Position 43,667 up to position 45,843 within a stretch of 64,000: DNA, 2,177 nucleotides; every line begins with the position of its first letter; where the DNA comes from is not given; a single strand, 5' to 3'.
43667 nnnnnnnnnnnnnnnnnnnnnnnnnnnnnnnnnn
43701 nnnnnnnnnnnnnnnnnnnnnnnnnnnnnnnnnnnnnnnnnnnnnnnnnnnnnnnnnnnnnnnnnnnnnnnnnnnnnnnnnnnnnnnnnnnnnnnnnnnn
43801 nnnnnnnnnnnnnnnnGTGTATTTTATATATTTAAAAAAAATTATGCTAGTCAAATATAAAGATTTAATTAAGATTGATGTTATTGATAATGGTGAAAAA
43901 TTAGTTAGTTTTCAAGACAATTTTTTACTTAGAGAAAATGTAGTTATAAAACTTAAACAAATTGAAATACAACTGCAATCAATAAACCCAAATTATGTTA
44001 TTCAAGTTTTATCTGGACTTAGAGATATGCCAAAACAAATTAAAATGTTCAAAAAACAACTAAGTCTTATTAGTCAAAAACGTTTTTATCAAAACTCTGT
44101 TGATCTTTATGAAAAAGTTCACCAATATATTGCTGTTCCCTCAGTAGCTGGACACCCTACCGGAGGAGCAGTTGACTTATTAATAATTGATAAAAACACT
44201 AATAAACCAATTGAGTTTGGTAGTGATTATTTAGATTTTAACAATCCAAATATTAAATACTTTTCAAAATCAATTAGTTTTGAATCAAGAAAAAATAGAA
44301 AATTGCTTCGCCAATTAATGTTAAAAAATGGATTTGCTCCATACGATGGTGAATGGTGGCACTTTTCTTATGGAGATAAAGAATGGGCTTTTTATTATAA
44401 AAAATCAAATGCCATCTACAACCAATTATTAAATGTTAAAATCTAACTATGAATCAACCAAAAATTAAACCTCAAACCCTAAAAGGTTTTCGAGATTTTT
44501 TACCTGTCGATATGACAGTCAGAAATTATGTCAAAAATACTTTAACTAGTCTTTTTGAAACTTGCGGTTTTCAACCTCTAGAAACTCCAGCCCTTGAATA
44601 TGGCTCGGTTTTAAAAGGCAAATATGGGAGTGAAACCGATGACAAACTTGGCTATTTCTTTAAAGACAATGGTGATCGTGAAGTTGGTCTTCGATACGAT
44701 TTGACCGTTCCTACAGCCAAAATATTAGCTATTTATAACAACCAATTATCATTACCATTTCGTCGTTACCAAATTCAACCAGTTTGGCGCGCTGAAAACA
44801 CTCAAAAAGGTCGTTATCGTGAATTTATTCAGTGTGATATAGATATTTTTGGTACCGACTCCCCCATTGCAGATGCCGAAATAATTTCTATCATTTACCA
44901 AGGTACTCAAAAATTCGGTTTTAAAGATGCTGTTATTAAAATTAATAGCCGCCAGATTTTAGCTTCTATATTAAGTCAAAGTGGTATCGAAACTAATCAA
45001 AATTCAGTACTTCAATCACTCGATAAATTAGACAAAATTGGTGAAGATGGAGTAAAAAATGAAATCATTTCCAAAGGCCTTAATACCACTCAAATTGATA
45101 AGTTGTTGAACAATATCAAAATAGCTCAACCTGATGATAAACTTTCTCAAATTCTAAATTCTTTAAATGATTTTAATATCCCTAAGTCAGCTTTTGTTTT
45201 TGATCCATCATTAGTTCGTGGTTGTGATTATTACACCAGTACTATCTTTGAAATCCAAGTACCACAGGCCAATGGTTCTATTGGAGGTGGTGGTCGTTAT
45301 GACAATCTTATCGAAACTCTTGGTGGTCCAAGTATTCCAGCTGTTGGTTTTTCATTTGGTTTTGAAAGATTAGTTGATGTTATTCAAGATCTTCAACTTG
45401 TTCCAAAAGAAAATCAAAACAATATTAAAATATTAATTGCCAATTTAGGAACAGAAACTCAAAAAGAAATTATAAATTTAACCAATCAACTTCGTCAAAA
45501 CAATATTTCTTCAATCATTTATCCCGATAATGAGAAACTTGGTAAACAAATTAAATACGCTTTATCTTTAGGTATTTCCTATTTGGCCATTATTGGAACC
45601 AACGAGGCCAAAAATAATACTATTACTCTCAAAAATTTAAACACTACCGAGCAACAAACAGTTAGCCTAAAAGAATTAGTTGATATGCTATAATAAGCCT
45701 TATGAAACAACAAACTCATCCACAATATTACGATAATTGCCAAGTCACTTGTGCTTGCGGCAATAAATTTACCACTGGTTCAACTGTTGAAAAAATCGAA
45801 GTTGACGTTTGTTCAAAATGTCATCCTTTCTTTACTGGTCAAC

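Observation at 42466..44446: DapF-fold domain (first catalytic Cys replaced by Ser) fused to a GNAT acetyltransferase, adjacent to a VanX-like M15 D-Ala-D-Ala dipeptidase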

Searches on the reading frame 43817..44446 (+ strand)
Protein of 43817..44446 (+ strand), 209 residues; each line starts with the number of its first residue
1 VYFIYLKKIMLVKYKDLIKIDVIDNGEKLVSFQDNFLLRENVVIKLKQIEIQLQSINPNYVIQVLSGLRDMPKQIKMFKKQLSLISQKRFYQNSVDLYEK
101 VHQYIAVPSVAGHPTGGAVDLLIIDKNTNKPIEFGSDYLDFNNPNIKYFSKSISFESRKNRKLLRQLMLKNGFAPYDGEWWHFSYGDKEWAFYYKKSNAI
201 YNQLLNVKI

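Call 3: search_protein_families(library=pfam, proteins=[window:43817-44446:+], max_evalue=1)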
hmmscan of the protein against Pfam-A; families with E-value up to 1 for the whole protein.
window:43817-44446:+ (209 aa): 2 families
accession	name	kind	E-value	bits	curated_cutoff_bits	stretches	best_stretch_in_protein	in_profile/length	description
PF01427.22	Peptidase_M15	-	6.4e-16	59.2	27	1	99-190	99-189/199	D-ala-D-ala dipeptidase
PF02557.22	VanY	-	5.9e-05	23.3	25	1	38-184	4-128/132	D-alanyl-D-alanine carboxypeptidase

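Call 4: search_protein_families(library=ncbifam, proteins=[window:43817-44446:+], max_evalue=1)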
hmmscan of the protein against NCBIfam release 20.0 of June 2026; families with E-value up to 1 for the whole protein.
window:43817-44446:+ (209 aa): 5 families
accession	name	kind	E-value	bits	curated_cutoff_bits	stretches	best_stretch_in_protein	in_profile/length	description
NF033115.1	dipept_VanX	equivalog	1.7e-14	54.1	320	1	88-191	91-191/199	D-Ala-D-Ala dipeptidase VanX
NF007557.0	PRK10178.1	equivalog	1.2e-11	44.6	176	1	103-185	87-168/188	D-alanyl-D-alanine dipeptidase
NF000380.1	vanXY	equivalog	0.0011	18.6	250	1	39-127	18-107/179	D,D-carboxypeptidase/D,D-dipeptidase VanXY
NF004321.0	PRK05715.1-3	equivalog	0.014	15.7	91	1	31-78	18-64/101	NADH-quinone oxidoreductase subunit NuoK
NF041510.1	AMED_5909_fam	subfamily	0.47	10.8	35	0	188-203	25-40/69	AMED_5909 family protein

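Call 6: search_solved_structures(query=window:43817-44446:+, max_evalue=1, show_alignments=2)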
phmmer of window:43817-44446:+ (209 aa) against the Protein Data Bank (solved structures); distinct sequences matched with E-value up to 1: 1.
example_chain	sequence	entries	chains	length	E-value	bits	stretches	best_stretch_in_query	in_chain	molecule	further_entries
1r44_A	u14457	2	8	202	1.6e-10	44.5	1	88-190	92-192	D-alanyl-D-alanine dipeptidase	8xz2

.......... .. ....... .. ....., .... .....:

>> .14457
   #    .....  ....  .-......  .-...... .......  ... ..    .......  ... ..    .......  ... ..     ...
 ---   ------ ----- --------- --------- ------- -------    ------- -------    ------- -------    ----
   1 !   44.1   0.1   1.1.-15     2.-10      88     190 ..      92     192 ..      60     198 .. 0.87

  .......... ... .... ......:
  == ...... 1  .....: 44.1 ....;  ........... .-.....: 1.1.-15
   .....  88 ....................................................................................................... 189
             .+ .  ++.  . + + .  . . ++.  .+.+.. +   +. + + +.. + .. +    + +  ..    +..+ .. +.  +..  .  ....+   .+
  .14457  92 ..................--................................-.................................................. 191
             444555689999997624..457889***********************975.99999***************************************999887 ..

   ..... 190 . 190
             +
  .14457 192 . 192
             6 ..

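Call 21: find_homologous_proteins(query=window:43844-44446:+, max_evalue=0.001)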
Query window:43844-44446:+ (200 aa): 1447 proteins with E <= 0.001 among 1545 candidates; the best 120 are listed.
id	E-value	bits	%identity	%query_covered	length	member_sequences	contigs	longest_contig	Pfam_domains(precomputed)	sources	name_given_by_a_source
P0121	3.6e-127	440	100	100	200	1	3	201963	PF01427.23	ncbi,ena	-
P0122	2.1e-111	388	88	100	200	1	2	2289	PF02557.23,PF01427.23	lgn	-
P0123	2.8e-111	388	88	100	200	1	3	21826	PF02557.23,PF01427.23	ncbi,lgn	-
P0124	4.1e-111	387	88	100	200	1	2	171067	PF02557.23,PF01427.23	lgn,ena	-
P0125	5.2e-110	384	86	100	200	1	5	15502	PF02557.23,PF01427.23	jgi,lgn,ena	-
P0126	1.2e-104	366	85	100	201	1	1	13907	PF02557.23,PF01427.23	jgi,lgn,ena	-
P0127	7.1e-102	357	81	100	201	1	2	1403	PF02557.23,PF01427.23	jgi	-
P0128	8.5e-102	357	81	100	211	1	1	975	PF02557.23,PF01427.23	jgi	-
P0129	1.1e-101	357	82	100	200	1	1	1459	PF02557.23,PF01427.23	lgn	-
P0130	2.8e-101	355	79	100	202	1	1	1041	PF02557.23,PF01427.23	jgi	jgi:zinc D-Ala-D-Ala dipeptidase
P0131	3.8e-95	335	77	100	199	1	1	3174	PF02557.23,PF01427.23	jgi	jgi:zinc D-Ala-D-Ala dipeptidase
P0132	1.5e-94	333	76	99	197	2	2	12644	PF02557.23,PF01427.23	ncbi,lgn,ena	-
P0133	4.9e-94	332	75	100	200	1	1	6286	PF02557.23,PF01427.23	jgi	-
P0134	1.2e-75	272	62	100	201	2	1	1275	PF02557.23,PF01427.23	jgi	jgi:D-alanyl-D-alanine dipeptidase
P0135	6.9e-72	259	61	100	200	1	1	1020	PF02557.23,PF01427.23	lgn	-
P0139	4.4e-58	214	47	100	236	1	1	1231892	PF02557.23,PF01427.23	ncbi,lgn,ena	-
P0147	1.4e-52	196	51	88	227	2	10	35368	PF01427.23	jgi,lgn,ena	-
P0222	8.5e-49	184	50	88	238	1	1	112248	PF01427.23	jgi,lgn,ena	-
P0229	1.1e-48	184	44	97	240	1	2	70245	PF01427.23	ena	-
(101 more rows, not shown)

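Call 34: predict_structure(alignment_id=A2)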
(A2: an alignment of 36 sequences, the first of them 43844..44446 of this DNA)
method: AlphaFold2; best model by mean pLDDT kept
length: 200 residues; sequences in the alignment: 36
mean_pLDDT: 93.4   pTM: 0.88
mean pLDDT of the five models: 93.4, 88.6, 87.2, 84.0, 74.4
residues with pLDDT >= 90: 169; 70-90: 28; 50-70: 3; < 50: 0
segments of 3 or more residues with pLDDT < 50: none
pLDDT, mean of each block of 10 residues (from residue 1): 87 95 94 98 98 95 91 91 92 89 94 97 95 89 95 98 94 96 97 81
secondary structure, 60 per line:
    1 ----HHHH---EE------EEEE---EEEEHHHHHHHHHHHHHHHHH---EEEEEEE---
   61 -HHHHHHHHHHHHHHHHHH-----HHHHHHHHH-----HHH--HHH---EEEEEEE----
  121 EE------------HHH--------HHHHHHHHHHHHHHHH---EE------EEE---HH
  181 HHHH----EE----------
elements in order: H5-8 E20-23 E27-30 H31-47 E51-57 H62-79 H85-93 E110-116 H146-161 E173-175 H179-184

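Call 38: fold_search(model_id=the predicted structure, library=pdb)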
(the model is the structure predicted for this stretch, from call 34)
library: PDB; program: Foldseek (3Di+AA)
matches with E <= 10: 237; with E <= 0.001: 21
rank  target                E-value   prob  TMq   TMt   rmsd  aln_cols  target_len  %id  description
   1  1r44_A                5.7e-10  1.00  0.57  0.56  10.2       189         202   20  Crystal Structure of VanX (released 2004-06-15)
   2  6a6a_A                6.1e-07  1.00  0.54  0.58   5.9       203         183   15  VanYB in complex with D-Alanine (released 2018-09-05)
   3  5zhf_A                7.3e-07  1.00  0.52  0.57   6.4       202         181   16  Structure of VanYB unbound (released 2018-09-05)
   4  5hnm_B                8.8e-07  1.00  0.50  0.55   7.2       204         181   16  Crystal structure of vancomycin resistance D,D-pentapeptidase VanY E175A mutant from VanB-type resistance cassette in  (released 2016-02-10)
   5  5hnm_A                1.1e-06  1.00  0.52  0.58   6.3       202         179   16  Crystal structure of vancomycin resistance D,D-pentapeptidase VanY E175A mutant from VanB-type resistance cassette in  (released 2016-02-10)
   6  5hnm_C                1.4e-06  1.00  0.51  0.56   6.7       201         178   16  Crystal structure of vancomycin resistance D,D-pentapeptidase VanY E175A mutant from VanB-type resistance cassette in  (released 2016-02-10)
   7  5hnm_E                1.9e-06  1.00  0.52  0.57   6.2       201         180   17  Crystal structure of vancomycin resistance D,D-pentapeptidase VanY E175A mutant from VanB-type resistance cassette in  (released 2016-02-10)
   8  4oak_A                3.3e-06  1.00  0.48  0.50   6.4       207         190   18  Crystal structure of vancomycin resistance D,D-dipeptidase/D,D-pentapeptidase VanXYc D59S mutant in complex with D-Ala (released 2014-01-15)
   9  4mur_A                6.6e-06  1.00  0.47  0.49   6.7       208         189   18  Crystal structure of vancomycin resistance D,D-dipeptidase/D,D-pentapeptidase VanXYc D59S mutant (released 2013-10-02)
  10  4mus_A                1.1e-05  1.00  0.45  0.47   7.3       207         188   17  Crystal structure of vancomycin resistance D,D-dipeptidase/D,D-pentapeptidase VanXYc D59S mutant in complex with D-Ala (released 2013-10-09)
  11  4mut_B                2.2e-05  1.00  0.46  0.49   7.2       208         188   18  Crystal structure of vancomycin resistance D,D-dipeptidase/D,D-pentapeptidase VanXYc D59S mutant in complex with D-Ala (released 2013-10-09)
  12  4mut_A                3.0e-05  1.00  0.47  0.50   6.9       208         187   19  Crystal structure of vancomycin resistance D,D-dipeptidase/D,D-pentapeptidase VanXYc D59S mutant in complex with D-Ala (released 2013-10-09)
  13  4ox3                  9.8e-05  1.00  0.46  0.44  10.0       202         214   20  Structure of the LdcB LD-carboxypeptidase reveals the molecular basis of peptidoglycan recognition (released 2014-06-11)
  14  4f78                  1.1e-04  1.00  0.47  0.39   9.4       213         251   18  Crystal Structure of Vancomycin Resistance D,D-dipeptidase VanXYg (released 2012-05-23)
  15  4nt9_A                2.7e-04  1.00  0.43  0.46   8.7       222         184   16  Crystal structure of an L,D-carboxypeptidase DacB from Streptococcus pneumonia (released 2014-11-12)
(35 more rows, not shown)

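Call 84: find_encoding_contigs(protein=P0139, flank=4000, max_places=1)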
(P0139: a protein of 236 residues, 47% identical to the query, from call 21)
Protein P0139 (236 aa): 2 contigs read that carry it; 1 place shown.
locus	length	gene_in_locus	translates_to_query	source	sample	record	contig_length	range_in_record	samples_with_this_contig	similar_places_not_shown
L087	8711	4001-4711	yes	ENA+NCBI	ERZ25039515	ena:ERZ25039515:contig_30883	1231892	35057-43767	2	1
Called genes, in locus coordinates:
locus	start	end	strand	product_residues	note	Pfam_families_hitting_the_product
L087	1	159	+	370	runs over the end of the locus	PF01041:DegT_DnrJ_EryC1, PF00266:Aminotran_5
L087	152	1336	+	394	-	-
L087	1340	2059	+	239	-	PF00535:Glycos_transf_2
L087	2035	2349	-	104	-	PF01371:Trp_repressor, PF13384:HTH_23 (weak), PF13936:HTH_38 (weak)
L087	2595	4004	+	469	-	PF26317:CntK_N, PF00583:Acetyltransf_1 (weak), PF13508:Acetyltransf_7 (weak)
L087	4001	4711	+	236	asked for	PF02557:VanY (faint), PF01427:Peptidase_M15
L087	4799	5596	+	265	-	-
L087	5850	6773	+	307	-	PF00535:Glycos_transf_2, PF10111:Glyco_tranf_2_2, PF13641:Glyco_tranf_2_3, PF13632:Glyco_trans_2_3 (faint)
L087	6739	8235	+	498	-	PF04932:Wzy_C (weak)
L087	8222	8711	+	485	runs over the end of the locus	PF02366:PMT (weak), PF13231:PMT_2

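Call 85: find_encoding_contigs(protein=P0222, flank=4000, max_places=1)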
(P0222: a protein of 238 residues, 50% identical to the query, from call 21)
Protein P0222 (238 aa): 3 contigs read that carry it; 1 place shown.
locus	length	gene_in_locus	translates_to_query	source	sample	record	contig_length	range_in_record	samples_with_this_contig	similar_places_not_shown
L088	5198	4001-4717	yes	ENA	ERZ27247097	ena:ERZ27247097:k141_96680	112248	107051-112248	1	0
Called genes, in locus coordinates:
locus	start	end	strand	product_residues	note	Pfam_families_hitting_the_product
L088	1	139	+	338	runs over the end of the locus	PF01145:Band_7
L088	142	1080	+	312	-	-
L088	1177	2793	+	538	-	PF00171:Aldedh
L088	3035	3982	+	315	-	PF26317:CntK_N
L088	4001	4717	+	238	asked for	PF01427:Peptidase_M15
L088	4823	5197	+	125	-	?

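Call 86: find_encoding_contigs(protein=P0229, flank=4000, max_places=1)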
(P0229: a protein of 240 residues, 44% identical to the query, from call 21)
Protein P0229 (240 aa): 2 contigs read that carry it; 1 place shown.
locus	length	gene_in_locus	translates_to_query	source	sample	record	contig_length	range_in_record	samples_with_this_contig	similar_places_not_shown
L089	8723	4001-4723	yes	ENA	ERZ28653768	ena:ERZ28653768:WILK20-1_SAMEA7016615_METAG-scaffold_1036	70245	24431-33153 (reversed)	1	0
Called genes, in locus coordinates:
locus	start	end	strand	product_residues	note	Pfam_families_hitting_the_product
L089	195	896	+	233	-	PF13328:HD_4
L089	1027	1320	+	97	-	-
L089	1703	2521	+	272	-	PF26317:CntK_N, PF01678:DAP_epimerase (faint)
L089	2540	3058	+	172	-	PF13527:Acetyltransf_9, PF00583:Acetyltransf_1, PF13673:Acetyltransf_10 (weak), PF13508:Acetyltransf_7, PF14542:Acetyltransf_CG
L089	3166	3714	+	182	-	PF00583:Acetyltransf_1, PF13508:Acetyltransf_7 (weak)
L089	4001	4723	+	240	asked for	PF01427:Peptidase_M15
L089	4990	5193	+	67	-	-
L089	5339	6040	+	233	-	PF00578:AhpC-TSA, PF08534:Redoxin, PF10417:1-cysPrx_C (weak)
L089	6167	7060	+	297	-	PF00781:DAGK_cat, PF19279:YegS_C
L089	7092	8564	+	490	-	PF01406:tRNA-synt_1e, PF01921:tRNA-synt_1f (faint), PF00133:tRNA-synt_1 (faint), PF09334:tRNA-synt_1g (faint), PF09190:DALR_2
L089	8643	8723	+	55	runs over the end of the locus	PF07561:DUF1540 (weak)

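Call 87: find_encoding_contigs(protein=P0147, flank=4000, max_places=1)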
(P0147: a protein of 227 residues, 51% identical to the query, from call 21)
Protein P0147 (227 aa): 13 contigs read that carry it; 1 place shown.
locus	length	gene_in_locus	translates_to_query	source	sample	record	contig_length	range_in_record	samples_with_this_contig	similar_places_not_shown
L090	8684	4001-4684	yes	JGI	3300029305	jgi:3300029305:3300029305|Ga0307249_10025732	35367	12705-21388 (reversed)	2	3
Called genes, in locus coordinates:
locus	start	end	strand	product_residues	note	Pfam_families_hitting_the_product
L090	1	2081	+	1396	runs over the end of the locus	-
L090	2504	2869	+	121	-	-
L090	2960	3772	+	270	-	PF26317:CntK_N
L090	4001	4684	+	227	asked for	PF01427:Peptidase_M15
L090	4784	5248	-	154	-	PF10688:Imp-YgjV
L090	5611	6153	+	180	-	PF00583:Acetyltransf_1, PF13508:Acetyltransf_7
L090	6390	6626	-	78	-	-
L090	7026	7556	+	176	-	PF12724:Flavodoxin_5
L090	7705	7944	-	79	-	-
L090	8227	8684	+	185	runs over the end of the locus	PF04973:NMN_transporter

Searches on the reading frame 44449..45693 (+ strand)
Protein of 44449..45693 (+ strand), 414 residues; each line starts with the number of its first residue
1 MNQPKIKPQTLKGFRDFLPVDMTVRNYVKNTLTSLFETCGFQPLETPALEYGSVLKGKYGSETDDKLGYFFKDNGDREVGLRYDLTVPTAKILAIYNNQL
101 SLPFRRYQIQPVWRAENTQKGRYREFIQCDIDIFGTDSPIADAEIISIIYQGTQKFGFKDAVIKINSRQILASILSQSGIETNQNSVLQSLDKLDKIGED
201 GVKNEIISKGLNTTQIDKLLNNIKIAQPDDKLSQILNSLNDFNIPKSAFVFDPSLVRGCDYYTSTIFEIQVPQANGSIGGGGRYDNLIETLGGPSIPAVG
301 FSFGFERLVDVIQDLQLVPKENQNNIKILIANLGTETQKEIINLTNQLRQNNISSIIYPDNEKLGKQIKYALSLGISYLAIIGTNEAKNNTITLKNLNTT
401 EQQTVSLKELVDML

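Call 3: search_protein_families(library=pfam, proteins=[window:44449-45693:+], max_evalue=1)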
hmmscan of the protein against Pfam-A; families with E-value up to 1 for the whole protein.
window:44449-45693:+ (414 aa): 5 families
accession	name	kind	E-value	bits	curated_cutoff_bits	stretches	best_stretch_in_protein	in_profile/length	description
PF13393.11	tRNA-synt_His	-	1.5e-44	152.9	25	1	13-308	1-308/308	Histidyl-tRNA synthetase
PF03129.25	HGTP_anticodon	-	5.6e-18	65.3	21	1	328-414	2-91/94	Anticodon binding domain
PF00587.30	tRNA-synt_2b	-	1e-09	39.2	29.3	1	69-272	1-123/179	tRNA synthetase class II core domain (G, H, P, S and T)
PF00152.25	tRNA-synt_2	-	1.3e-05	24.9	25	1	105-133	93-121/308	tRNA synthetases class II (D, K and N)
PF01409.25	tRNA-synt_2d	-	0.24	11.3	19.8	1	70-159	69-157/246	tRNA synthetases class II core domain (F)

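Call 43: search_protein_families(library=ncbifam, proteins=[window:44449-45693:+], max_evalue=0.00001)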
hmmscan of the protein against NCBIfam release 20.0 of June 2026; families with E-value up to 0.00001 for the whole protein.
window:44449-45693:+ (414 aa): 29 families (the best 25 are shown)
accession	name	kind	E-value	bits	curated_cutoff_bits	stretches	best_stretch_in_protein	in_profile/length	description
TIGR00442.1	hisS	equivalog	1e-122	410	286.75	1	9-406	1-405/406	histidine--tRNA ligase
NF009085.0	PRK12420.1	equivalog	3.7e-87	293.4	540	1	8-412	4-424/426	histidine--tRNA ligase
TIGR00443.1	hisZ_biosyn_reg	equivalog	9.5e-53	179.3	271.65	1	15-313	1-313/314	ATP phosphoribosyltransferase regulatory subunit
NF008942.0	PRK12292.2-5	equivalog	1.3e-42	145.9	643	1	9-412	10-425/434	ATP phosphoribosyltransferase regulatory subunit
NF008941.0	PRK12292.2-4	equivalog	3.9e-40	138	447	1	12-354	11-359/393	ATP phosphoribosyltransferase regulatory subunit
NF008940.0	PRK12292.2-3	equivalog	1.4e-36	126.2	450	1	12-387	7-396/404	ATP phosphoribosyltransferase regulatory subunit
NF008936.0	PRK12292.1-3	equivalog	1.5e-34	119.6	492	1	9-389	6-396/406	ATP phosphoribosyltransferase regulatory subunit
NF008953.0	PRK12295.1-6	equivalog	9.1e-29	100.6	384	2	22-177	9-160/384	ATP phosphoribosyltransferase regulatory subunit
NF008938.0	PRK12292.1-6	equivalog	1.2e-26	93.5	833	1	8-331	6-341/420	ATP phosphoribosyltransferase regulatory subunit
NF008945.0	PRK12292.3-3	equivalog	5.5e-24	85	409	1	13-381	5-357/368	ATP phosphoribosyltransferase regulatory subunit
NF009086.0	PRK12421.1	equivalog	1.2e-22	80.4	318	1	13-350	12-368/389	ATP phosphoribosyltransferase regulatory subunit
NF008950.0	PRK12295.1-3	equivalog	2.9e-22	79.6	492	2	244-309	309-375/387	ATP phosphoribosyltransferase regulatory subunit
NF008935.0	PRK12292.1-1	equivalog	4e-21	75.4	350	1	15-336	11-346/382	ATP phosphoribosyltransferase regulatory subunit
NF008943.0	PRK12292.3-1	equivalog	1.7e-20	73.5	690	1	12-322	28-338/403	ATP phosphoribosyltransferase regulatory subunit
NF008939.0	PRK12292.2-1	equivalog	2.2e-18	66.2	335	1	9-358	4-365/391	ATP phosphoribosyltransferase regulatory subunit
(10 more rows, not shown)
